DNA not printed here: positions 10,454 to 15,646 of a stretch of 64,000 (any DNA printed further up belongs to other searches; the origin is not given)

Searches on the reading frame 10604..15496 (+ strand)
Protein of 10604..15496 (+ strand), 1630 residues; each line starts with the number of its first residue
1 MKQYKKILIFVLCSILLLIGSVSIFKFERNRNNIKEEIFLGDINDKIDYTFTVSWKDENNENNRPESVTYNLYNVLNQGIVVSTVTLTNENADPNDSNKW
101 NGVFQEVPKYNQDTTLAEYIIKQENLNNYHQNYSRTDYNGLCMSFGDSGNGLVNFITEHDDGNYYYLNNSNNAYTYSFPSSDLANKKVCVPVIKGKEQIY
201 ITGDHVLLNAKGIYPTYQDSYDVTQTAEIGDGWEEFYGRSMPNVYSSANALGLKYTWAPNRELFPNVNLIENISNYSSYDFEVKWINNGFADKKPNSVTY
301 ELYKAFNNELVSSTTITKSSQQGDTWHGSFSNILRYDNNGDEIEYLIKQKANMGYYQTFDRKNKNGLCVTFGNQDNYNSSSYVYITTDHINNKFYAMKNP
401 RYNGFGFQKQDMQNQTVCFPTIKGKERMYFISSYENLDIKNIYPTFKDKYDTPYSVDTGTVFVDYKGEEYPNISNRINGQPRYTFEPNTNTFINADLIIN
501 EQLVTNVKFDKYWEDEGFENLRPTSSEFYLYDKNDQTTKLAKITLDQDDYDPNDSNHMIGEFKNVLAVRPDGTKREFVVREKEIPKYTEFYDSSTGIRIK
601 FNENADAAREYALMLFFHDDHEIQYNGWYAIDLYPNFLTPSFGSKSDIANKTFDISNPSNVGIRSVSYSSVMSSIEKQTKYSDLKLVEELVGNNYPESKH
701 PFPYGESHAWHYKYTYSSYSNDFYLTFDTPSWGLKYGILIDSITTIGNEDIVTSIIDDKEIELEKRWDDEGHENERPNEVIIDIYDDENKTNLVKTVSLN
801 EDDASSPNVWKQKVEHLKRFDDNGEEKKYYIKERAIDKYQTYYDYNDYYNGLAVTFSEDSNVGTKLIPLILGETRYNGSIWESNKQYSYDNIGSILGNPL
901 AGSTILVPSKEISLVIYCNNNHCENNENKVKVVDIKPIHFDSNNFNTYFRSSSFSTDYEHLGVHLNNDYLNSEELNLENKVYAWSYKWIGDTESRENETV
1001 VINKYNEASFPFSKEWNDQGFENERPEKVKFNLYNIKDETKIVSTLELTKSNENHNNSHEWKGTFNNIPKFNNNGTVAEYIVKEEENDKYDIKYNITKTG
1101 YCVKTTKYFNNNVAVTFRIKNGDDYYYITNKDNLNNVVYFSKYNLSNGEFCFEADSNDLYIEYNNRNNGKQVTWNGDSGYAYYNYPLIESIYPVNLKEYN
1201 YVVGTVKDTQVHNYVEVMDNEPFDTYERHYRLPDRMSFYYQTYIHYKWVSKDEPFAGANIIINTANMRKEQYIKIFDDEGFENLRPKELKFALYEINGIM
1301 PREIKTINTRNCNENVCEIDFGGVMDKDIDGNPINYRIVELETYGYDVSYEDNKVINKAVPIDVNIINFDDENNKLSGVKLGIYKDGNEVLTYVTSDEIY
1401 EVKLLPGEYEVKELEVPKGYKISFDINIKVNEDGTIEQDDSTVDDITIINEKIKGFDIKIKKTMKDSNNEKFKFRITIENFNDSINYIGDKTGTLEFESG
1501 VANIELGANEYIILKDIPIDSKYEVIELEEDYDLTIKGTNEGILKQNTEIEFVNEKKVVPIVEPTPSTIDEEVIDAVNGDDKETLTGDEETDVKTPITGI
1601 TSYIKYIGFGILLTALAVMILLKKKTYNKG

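Call 14: search_protein_families(library=pfam, proteins=[window:10604-15496:+], max_evalue=0.001)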
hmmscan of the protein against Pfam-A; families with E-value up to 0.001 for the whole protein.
window:10604-15496:+ (1630 aa): 3 families
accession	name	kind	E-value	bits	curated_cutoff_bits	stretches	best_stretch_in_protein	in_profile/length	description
PF05738.19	Cna_B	-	3.8e-45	152.7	22.3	5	1013-1103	4-84/87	Cna protein B-type domain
PF24547.1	DUF7601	-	1e-10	42.7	27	1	1458-1556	3-116/116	Domain of unknown function (DUF7601)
PF17802.7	SpaA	-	5e-10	39.8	23.1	1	1364-1437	3-86/91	Prealbumin-like fold domain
